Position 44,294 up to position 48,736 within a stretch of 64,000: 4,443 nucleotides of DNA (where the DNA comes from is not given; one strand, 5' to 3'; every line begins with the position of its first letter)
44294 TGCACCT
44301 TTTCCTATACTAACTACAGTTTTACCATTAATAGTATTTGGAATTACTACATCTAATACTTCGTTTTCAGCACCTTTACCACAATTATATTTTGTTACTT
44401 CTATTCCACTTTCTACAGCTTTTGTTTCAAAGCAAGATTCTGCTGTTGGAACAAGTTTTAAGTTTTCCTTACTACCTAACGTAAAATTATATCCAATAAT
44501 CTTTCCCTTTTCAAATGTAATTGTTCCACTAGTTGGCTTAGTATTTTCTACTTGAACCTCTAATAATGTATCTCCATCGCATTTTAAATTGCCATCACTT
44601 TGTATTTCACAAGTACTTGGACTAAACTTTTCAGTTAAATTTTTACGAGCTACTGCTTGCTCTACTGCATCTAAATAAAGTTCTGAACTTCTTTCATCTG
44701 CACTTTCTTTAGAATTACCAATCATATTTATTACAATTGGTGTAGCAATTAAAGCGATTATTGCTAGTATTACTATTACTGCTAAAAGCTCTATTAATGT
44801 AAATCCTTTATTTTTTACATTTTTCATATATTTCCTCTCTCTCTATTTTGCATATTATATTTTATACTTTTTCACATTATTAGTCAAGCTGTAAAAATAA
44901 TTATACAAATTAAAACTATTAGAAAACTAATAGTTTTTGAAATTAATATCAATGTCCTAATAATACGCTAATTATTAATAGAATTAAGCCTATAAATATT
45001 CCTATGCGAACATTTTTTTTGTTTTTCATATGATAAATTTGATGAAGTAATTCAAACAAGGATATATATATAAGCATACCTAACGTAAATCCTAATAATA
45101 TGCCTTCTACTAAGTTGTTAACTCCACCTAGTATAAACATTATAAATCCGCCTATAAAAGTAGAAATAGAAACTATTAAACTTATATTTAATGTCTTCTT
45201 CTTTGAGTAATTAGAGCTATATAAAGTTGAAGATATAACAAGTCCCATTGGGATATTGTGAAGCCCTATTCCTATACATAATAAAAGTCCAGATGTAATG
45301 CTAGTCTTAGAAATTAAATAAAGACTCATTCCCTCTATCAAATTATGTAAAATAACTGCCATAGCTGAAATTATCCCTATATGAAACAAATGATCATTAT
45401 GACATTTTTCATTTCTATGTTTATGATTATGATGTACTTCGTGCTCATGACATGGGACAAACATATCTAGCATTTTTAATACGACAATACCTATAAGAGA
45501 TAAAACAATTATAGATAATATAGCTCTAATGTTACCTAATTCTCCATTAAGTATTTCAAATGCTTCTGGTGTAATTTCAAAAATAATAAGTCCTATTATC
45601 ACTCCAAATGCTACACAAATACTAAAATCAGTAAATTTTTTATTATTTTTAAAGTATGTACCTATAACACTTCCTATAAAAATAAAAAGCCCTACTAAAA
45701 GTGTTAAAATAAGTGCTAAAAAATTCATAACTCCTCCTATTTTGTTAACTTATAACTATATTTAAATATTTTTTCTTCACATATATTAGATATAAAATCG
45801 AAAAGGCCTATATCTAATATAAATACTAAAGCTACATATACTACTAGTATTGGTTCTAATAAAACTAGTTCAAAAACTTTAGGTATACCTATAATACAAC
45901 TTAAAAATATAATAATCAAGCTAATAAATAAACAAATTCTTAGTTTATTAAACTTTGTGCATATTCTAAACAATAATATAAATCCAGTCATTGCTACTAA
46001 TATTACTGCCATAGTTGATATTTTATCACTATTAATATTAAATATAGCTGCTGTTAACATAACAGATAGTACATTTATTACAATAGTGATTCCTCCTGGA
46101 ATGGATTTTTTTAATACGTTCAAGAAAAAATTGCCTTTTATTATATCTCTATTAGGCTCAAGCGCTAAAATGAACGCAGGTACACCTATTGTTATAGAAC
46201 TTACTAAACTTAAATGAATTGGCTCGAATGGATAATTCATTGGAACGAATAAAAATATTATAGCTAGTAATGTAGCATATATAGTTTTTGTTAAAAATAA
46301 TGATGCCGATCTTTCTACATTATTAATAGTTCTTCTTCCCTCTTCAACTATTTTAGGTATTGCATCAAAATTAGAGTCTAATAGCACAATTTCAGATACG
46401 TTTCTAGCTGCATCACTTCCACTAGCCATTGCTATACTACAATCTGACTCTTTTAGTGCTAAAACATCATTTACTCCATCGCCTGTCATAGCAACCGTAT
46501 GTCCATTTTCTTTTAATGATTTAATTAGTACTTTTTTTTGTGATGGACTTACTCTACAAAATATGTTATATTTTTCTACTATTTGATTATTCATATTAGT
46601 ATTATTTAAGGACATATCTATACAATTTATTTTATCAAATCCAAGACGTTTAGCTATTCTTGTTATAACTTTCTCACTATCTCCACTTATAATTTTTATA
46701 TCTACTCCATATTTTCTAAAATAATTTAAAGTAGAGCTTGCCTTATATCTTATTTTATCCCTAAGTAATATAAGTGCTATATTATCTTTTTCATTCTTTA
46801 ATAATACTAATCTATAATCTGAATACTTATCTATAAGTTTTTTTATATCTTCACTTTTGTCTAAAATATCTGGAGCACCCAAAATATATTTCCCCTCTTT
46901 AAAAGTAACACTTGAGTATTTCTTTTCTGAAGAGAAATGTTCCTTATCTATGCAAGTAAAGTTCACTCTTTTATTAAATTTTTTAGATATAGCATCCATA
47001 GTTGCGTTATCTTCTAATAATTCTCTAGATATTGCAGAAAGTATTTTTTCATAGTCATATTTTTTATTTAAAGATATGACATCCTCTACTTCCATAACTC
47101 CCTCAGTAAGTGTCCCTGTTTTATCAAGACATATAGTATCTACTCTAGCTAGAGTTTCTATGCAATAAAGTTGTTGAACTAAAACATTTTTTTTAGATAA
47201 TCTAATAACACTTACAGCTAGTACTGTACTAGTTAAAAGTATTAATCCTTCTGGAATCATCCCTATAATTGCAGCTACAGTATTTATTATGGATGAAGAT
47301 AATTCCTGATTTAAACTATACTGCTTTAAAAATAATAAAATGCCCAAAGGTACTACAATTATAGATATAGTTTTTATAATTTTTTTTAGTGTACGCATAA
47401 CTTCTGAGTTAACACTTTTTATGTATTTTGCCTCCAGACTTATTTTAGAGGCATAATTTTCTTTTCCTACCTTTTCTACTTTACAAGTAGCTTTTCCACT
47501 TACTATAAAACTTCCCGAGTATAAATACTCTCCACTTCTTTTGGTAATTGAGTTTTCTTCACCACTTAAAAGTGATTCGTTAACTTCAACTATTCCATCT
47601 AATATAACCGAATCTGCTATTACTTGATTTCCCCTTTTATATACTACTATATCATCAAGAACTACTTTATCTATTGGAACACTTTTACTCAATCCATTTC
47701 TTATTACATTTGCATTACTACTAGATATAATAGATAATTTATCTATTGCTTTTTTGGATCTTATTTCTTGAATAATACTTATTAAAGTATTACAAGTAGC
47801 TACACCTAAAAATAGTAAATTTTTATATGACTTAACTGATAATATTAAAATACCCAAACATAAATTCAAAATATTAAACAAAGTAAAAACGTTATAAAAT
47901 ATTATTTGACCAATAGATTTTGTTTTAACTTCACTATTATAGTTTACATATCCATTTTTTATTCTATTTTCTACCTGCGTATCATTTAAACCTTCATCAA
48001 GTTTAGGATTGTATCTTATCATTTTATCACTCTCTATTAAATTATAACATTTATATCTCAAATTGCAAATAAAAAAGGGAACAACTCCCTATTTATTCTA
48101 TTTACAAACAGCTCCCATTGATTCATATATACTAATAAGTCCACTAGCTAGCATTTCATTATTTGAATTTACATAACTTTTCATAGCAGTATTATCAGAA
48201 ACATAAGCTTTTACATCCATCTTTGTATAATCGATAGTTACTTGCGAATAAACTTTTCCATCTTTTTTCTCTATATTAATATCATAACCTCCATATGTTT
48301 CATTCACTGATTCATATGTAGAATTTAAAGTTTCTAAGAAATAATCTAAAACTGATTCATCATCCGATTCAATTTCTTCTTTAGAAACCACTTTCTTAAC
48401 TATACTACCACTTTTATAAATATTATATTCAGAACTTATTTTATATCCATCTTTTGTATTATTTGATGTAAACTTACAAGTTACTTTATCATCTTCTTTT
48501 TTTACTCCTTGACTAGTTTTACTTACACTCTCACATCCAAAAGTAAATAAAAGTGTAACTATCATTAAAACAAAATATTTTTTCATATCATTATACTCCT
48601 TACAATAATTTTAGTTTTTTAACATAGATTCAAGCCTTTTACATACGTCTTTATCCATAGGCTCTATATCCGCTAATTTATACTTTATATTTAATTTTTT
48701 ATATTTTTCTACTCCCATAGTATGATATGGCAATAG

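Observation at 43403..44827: Pilin-LRR fusion: class III (type IV pilin) signal peptide fused to a BspA-type leucine-rich-repeat adhesin domain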

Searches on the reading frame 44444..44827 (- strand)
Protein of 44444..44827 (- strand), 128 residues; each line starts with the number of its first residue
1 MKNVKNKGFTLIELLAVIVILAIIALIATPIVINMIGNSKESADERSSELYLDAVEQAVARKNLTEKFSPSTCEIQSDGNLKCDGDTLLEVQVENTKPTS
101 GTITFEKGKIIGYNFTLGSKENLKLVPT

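Call 42: predict_structure(alignment_id=A2)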
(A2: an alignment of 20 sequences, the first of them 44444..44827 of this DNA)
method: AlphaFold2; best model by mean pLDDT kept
length: 128 residues; sequences in the alignment: 20
mean_pLDDT: 82.8   pTM: 0.63
mean pLDDT of the five models: 82.8, 82.4, 81.5, 79.8, 78.1
residues with pLDDT >= 90: 17; 70-90: 99; 50-70: 10; < 50: 2
segments of 3 or more residues with pLDDT < 50: none
pLDDT, mean of each block of 10 residues (from residue 1): 68 89 90 78 84 88 84 88 84 81 86 85 69
secondary structure, 60 per line:
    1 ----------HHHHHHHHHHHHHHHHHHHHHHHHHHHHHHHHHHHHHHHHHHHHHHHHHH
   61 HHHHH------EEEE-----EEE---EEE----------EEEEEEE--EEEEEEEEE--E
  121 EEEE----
elements in order: H11-65 E72-75 E81-83 E87-89 E100-106 E109-117 E120-124

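Call 47: fold_search(model_id=the predicted structure, library=pdb)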
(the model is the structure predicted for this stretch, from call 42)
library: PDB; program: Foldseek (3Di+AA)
matches with E <= 10: 333; with E <= 0.001: 0
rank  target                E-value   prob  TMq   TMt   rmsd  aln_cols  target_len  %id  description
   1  3fvq_A                4.7e-01  0.12  0.17  0.08  15.6        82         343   12  Crystal structure of the nucleotide binding domain FbpC complexed with ATP (released 2009-08-25)
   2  4x7r_A                8.8e-01  0.07  0.19  0.07  12.8        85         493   15  Crystal structure of S. aureus TarM G117R mutant in complex with Fondaparinux, alpha-GlcNAc-glycerol and UDP (released 2015-02-25)
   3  7t31_A                1.1e+00  0.21  0.35  0.12   6.0        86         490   14  X-ray Structure of Clostridiodies difficile PilW (released 2022-10-19)
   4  8orn_A                1.3e+00  0.05  0.15  0.11   9.5        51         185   16  Crystal structure of Xanthomonas campestris pv. campestris LolA-LolB complex (released 2023-07-05)
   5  7svw_B                1.7e+00  0.06  0.19  0.07   7.4        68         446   10  Strand-transfer complex of TnsB from ShCAST (released 2022-08-10)
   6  9lou_A                1.7e+00  0.03  0.18  0.05  18.5       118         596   16  LGP2:dsRNA complex (released 2026-01-28)
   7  7wx6                  2.0e+00  0.08  0.18  0.10  11.5        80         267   11  A Legionella acetyltransferase VipF (released 2022-09-14)
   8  6wqc                  2.0e+00  0.08  0.20  0.10  11.4        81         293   10  Crystal structure of VipF from Legionella hackeliae in complex with CoA (released 2021-11-10)
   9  5b3u_A                2.0e+00  0.03  0.14  0.07  13.8        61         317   16  Crystal structure of biliverdin reductase in complex with NADP+ from Synechocystis sp. PCC 6803 (released 2017-02-15)
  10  9eri_G                2.1e+00  0.10  0.30  0.21  11.2       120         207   10  Cryo-EM structure of sodium pumping Rnf complex from Acetobacterium woodii bound to NADH (released 2025-03-05)
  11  7wn4_E                2.1e+00  0.07  0.17  0.04  11.6        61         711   13  Cryo-EM structure of VWF D'D3 dimer (wild type) complexed with D1D2 at 3.4 angstron resolution (1 unit) (released 2022-05-18)
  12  3m9b_A                2.1e+00  0.04  0.20  0.15  25.9       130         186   12  Crystal structure of the amino terminal coiled coil domain and the inter domain of the Mycobacterium tuberculosis prot (released 2010-10-27)
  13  8xla_B                2.1e+00  0.03  0.15  0.06  11.3        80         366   11  Mismatch Repair Complex (released 2025-04-16)
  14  8gnn_B                2.2e+00  0.03  0.18  0.10  11.3       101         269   14  Crystal structure of the human RAD9-RAD1-HUS1-RAD17 complex (released 2023-03-08)
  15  2ege_MODEL_1_A        2.2e+00  0.02  0.13  0.19  11.3        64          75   14  Solution structure of the third SH3 domain from human KIAA1666 protein (released 2007-08-28)
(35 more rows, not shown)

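Call 71: search_protein_representatives(alignment_id=A2)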
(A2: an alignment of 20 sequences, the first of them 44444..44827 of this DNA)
Query: 20 sequences, 140 profile positions. Proteins with E-value up to 0.001 (for the whole library): 75221; up to 1e-10: 15177; up to 1e-30: 738. The best 150 are listed.
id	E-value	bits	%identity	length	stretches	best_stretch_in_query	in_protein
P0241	6.0e-45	168.9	-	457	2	4-125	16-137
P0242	6.2e-45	168.9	-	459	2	1-131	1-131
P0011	4.0e-44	166.3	-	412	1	1-131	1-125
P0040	7.6e-44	165.4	-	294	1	1-128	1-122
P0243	7.2e-43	162.2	-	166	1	2-125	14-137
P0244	8.0e-43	162.0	-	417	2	2-134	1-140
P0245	3.9e-42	159.8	-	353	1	1-135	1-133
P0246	8.6e-42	158.7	-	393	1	4-124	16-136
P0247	1.7e-41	157.7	-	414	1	2-126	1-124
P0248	2.2e-41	157.4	-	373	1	2-126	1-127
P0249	4.3e-41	156.4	-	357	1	1-134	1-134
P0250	6.8e-41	155.8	-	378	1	1-131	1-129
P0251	6.9e-41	155.8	-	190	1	3-135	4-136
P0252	2.2e-40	154.1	-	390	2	2-130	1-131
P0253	2.8e-40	153.8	-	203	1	1-133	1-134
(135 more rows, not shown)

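Call 74: search_protein_families(library=pfam, alignment_id=A3, max_evalue=0.0001)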
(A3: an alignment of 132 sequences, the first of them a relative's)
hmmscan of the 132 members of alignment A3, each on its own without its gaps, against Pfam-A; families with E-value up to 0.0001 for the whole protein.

A. member 1, P0241 (457 aa): 1 family
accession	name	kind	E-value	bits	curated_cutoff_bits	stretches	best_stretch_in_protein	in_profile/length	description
PF07963.17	N_methyl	-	1.2e-07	31.4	21.2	1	16-37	5-26/27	Prokaryotic N-terminal methylation motif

B. families by the number of members that match (of 132 scanned): 17 families
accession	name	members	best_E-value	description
PF07963.17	N_methyl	132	1e-09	Prokaryotic N-terminal methylation motif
PF13306.12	LRR_5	32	3e-120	BspA type Leucine rich repeat region (6 copies)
PF13855.12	LRR_8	15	1.4e-33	Leucine rich repeat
PF19789.6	DUF6273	5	4.2e-19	Domain of unknown function (DUF6273)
PF12799.13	LRR_4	4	1.1e-12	Leucine Rich repeats (2 copies)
PF23952.1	LRR_EndoS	3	1.9e-07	Endo-beta-N-acetylglucosaminidase EndoS LRR domain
PF03382.20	DUF285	2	1.1e-71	Mycoplasma protein of unknown function, DUF285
PF05725.18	FNIP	2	1.3e-07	FNIP Repeat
PF09479.16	Flg_new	1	1e-14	Listeria-Bacteroides repeat domain (List_Bact_rpt)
PF07603.17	Lcl_C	1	2.2e-07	Lcl C-terminal domain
PF13472.12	Lipase_GDSL_2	1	8.1e-07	GDSL-like Lipase/Acylhydrolase family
PF00657.28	Lipase_GDSL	1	8.6e-07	GDSL-like Lipase/Acylhydrolase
PF21488.3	YqbF_HeH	1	4.1e-06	YqbF, HeH motif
PF09603.15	Fib_succ_major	1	2.1e-05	Fibrobacter succinogenes major domain (Fib_succ_major)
PF07550.17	Shr-like_HID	1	4.1e-05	Heme-binding protein Shr-like, Hb-interacting domain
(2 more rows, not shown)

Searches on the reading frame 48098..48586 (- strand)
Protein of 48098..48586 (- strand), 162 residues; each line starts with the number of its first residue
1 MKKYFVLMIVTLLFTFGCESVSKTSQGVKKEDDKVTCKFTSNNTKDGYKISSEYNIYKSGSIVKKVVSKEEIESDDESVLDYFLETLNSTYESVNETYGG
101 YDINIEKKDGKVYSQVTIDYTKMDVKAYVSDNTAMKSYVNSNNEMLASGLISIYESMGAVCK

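Call 3: search_protein_families(library=pfam, proteins=[window:48098-48586:-], max_evalue=0.1)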
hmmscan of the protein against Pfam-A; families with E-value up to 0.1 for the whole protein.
window:48098-48586:- (162 aa): 1 family
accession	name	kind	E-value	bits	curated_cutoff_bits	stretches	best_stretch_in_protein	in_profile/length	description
PF06998.16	DUF1307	-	0.033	14.8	28.3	1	39-142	5-105/123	Protein of unknown function (DUF1307)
